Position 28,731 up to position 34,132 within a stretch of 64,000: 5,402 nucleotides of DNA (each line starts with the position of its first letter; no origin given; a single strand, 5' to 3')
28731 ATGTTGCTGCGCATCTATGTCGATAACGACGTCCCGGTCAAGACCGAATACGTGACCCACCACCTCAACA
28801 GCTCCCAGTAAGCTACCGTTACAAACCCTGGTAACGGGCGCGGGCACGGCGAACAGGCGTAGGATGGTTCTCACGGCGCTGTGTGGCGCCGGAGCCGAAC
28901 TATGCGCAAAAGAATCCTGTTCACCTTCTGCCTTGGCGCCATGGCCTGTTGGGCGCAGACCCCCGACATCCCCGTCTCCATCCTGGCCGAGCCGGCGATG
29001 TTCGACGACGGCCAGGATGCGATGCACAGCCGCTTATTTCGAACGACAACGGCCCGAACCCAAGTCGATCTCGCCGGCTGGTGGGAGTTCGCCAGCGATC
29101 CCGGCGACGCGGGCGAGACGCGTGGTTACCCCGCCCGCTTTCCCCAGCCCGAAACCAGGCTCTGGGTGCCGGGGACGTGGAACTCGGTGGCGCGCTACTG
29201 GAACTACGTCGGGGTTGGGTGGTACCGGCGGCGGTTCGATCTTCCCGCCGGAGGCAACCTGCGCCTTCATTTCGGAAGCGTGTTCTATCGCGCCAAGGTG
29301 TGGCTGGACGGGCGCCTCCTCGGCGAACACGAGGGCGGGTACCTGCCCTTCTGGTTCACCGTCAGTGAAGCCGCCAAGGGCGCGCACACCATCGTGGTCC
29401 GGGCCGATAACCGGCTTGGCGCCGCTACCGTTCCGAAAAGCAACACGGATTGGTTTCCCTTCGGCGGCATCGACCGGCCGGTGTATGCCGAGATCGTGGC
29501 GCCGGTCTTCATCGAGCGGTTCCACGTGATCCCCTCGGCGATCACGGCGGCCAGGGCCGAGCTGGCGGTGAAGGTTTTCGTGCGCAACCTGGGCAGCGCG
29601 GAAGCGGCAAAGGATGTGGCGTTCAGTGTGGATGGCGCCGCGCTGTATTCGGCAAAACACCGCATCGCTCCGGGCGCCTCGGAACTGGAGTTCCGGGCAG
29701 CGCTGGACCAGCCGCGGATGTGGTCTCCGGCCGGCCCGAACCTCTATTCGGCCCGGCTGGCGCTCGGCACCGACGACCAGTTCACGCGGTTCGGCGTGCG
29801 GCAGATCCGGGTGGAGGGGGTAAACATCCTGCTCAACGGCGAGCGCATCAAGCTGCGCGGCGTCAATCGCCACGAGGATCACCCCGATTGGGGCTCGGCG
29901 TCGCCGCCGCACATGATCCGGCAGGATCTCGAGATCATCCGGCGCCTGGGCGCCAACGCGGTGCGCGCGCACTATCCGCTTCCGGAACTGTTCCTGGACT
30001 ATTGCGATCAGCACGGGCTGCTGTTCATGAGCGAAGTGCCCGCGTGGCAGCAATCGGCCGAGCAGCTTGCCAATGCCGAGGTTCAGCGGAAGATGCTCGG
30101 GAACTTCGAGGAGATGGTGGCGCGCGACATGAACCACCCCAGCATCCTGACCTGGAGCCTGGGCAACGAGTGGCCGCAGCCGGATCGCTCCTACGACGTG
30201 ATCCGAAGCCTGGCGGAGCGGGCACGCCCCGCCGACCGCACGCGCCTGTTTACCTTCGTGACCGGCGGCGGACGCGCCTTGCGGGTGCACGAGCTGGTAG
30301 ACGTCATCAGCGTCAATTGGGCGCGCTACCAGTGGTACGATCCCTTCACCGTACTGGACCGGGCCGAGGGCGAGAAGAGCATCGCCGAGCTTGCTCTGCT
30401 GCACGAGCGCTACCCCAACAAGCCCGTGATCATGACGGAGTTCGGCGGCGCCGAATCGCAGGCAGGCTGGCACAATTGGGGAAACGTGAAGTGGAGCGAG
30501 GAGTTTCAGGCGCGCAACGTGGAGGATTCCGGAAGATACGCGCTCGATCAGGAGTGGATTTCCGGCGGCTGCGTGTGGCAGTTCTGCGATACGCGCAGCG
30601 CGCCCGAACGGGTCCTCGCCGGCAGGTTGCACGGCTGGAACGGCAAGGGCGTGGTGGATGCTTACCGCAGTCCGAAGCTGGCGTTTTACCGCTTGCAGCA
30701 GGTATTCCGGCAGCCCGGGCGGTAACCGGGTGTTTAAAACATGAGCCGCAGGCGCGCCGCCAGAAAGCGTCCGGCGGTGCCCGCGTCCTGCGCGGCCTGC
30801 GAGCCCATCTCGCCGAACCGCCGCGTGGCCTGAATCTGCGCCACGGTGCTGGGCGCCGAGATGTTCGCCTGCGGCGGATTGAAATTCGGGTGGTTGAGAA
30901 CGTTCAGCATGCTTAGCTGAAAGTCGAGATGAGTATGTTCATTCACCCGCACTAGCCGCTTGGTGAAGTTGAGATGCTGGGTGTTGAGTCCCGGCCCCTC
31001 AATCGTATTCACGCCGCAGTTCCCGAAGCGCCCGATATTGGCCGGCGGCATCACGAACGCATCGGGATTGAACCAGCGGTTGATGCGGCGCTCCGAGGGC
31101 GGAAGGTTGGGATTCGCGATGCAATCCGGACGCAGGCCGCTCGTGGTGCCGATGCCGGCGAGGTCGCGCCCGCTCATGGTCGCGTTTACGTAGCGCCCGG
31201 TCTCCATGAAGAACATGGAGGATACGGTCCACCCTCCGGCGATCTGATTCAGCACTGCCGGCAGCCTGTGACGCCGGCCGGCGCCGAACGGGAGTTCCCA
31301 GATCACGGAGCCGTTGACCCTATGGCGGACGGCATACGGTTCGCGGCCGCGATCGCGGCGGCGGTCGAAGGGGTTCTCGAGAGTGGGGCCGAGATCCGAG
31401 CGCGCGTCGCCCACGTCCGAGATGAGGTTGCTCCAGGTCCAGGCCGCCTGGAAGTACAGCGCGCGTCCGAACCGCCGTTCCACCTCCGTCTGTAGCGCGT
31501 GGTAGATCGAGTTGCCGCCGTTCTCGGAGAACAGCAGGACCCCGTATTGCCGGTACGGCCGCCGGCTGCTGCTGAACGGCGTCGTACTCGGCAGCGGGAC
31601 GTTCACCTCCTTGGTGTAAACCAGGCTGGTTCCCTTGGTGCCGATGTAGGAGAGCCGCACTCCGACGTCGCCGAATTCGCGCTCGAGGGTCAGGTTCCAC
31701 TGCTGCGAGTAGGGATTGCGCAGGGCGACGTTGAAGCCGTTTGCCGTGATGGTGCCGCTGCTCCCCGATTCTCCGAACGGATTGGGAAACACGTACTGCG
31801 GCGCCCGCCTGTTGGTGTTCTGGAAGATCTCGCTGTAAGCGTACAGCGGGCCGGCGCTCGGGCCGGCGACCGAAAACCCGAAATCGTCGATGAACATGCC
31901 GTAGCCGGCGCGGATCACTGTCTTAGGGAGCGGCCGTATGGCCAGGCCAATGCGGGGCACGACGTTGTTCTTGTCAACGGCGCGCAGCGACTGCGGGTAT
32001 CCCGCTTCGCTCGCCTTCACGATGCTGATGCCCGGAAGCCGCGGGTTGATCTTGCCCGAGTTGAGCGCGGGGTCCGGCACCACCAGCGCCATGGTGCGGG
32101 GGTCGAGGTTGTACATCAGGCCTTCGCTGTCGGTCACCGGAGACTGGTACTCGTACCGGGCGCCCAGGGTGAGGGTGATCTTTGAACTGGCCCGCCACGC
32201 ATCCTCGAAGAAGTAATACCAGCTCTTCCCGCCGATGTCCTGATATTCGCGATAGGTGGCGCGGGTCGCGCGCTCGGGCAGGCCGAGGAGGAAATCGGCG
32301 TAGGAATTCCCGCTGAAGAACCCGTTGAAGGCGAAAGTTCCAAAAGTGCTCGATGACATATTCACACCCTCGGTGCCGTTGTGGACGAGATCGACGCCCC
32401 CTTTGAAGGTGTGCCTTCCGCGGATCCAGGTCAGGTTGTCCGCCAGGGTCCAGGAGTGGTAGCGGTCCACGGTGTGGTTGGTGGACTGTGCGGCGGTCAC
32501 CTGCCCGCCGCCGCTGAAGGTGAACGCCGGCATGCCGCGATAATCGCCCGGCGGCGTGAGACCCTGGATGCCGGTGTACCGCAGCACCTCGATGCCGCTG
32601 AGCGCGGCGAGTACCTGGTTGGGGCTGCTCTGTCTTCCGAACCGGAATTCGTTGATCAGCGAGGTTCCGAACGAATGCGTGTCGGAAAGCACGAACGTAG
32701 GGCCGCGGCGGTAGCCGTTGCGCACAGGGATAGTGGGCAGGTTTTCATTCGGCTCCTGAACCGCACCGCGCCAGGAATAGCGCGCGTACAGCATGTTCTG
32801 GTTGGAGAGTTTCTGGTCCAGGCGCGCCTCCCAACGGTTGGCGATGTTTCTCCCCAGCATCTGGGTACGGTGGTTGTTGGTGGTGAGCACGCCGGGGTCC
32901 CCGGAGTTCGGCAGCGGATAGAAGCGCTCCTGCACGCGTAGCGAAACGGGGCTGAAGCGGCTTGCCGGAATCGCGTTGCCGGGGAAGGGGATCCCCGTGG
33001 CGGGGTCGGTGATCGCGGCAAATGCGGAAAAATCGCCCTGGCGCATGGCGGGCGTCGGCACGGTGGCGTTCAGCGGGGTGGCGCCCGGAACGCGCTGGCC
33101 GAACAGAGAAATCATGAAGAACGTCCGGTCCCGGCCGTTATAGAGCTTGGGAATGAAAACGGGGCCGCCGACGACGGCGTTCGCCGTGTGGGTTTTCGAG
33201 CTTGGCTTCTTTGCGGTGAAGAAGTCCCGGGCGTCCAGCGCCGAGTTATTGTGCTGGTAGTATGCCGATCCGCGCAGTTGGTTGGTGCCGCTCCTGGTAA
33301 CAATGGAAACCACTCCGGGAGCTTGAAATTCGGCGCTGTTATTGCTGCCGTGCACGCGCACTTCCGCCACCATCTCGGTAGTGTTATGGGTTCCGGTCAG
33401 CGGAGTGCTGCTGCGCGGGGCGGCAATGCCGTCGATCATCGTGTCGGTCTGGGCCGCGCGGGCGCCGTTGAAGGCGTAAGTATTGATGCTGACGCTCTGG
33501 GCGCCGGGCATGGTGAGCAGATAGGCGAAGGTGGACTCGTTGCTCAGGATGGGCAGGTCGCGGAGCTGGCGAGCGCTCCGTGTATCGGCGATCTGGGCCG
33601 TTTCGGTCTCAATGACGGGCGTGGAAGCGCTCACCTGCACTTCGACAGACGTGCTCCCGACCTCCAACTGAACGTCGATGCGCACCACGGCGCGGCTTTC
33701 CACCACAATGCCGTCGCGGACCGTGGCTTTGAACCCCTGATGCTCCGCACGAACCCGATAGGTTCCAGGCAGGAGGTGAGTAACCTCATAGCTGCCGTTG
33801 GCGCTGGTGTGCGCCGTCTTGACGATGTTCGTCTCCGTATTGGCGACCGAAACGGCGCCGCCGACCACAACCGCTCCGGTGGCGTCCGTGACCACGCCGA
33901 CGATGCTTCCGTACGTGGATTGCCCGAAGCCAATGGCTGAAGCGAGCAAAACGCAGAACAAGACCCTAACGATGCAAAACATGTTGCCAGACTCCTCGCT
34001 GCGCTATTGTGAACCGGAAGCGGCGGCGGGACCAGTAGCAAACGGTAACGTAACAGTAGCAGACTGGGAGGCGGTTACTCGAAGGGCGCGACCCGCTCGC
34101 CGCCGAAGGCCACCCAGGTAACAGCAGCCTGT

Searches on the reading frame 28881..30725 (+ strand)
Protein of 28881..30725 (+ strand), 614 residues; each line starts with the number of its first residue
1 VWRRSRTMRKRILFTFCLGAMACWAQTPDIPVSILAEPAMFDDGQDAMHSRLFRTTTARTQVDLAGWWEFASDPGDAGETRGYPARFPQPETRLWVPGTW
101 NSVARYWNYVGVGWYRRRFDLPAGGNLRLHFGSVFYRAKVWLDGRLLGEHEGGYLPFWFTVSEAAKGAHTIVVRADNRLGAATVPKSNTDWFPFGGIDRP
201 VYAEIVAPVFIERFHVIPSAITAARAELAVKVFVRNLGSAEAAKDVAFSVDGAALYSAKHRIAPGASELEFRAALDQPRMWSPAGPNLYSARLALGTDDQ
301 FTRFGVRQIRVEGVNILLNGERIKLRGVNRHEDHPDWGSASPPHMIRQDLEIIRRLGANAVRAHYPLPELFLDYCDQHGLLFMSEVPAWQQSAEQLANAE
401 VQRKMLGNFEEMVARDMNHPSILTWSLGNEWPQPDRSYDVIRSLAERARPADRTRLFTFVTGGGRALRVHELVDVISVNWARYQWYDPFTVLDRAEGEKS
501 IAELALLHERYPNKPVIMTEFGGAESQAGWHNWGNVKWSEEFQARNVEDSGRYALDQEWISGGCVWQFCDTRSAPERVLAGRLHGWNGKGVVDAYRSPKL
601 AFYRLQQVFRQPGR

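Call 60: search_protein_families(library=pfam, proteins=[window:28881-30725:+], max_evalue=0.00001)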
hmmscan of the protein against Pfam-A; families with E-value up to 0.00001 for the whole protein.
window:28881-30725:+ (614 aa): 3 families
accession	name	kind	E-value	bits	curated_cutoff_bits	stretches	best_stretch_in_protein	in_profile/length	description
PF02836.23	Glyco_hydro_2_C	-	3e-40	138.7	21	1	309-609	1-297/302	Glycosyl hydrolases family 2, TIM barrel domain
PF00703.27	Glyco_hydro_2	-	6.4e-09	37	23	1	209-307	1-109/109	Glycosyl hydrolases family 2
PF02837.24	Glyco_hydro_2_N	-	3.2e-08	34.1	28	1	97-202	52-164/169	Glycosyl hydrolases family 2, sugar binding domain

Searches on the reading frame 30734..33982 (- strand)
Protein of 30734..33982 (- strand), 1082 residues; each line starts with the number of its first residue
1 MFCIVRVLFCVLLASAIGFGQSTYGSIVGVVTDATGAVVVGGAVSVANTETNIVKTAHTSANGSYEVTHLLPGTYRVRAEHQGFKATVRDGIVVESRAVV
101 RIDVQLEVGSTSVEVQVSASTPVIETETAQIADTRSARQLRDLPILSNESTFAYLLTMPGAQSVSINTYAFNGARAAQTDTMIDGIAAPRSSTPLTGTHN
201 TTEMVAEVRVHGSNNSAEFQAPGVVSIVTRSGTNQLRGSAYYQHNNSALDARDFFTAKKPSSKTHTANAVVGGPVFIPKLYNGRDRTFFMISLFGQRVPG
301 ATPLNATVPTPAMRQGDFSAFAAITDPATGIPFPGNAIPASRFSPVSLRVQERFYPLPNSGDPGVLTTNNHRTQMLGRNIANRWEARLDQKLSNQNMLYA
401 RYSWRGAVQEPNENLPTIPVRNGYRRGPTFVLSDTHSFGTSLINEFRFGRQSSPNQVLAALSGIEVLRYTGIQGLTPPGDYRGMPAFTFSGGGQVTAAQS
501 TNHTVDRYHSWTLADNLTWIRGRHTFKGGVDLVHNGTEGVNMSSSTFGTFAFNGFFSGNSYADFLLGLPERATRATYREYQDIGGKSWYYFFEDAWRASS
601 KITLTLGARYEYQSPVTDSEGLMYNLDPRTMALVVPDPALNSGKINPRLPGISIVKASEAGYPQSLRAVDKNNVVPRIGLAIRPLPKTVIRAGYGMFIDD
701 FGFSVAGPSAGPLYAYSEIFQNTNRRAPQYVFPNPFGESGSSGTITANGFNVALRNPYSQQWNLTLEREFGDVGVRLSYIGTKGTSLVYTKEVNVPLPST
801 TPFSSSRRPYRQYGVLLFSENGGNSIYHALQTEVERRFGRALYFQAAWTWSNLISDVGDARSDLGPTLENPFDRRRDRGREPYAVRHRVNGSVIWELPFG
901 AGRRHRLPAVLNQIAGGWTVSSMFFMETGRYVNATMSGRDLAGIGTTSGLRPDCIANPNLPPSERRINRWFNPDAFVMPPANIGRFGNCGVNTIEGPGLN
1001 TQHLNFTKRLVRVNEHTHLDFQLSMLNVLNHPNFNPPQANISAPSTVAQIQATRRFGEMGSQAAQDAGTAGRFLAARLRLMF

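Call 61: search_protein_families(library=pfam, proteins=[window:30734-33982:-], max_evalue=0.00001)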
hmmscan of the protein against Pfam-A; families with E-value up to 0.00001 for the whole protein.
window:30734-33982:- (1082 aa): 2 families
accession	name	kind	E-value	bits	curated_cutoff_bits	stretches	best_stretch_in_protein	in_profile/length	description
PF25183.1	OMP_b-brl_4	-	3.8e-201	671.1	30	1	228-1053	1-830/838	Outer membrane beta barrel domain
PF13620.12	CarboxypepD_reg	-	3.3e-18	66.2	32.3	1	26-107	1-82/82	Carboxypeptidase regulatory-like domain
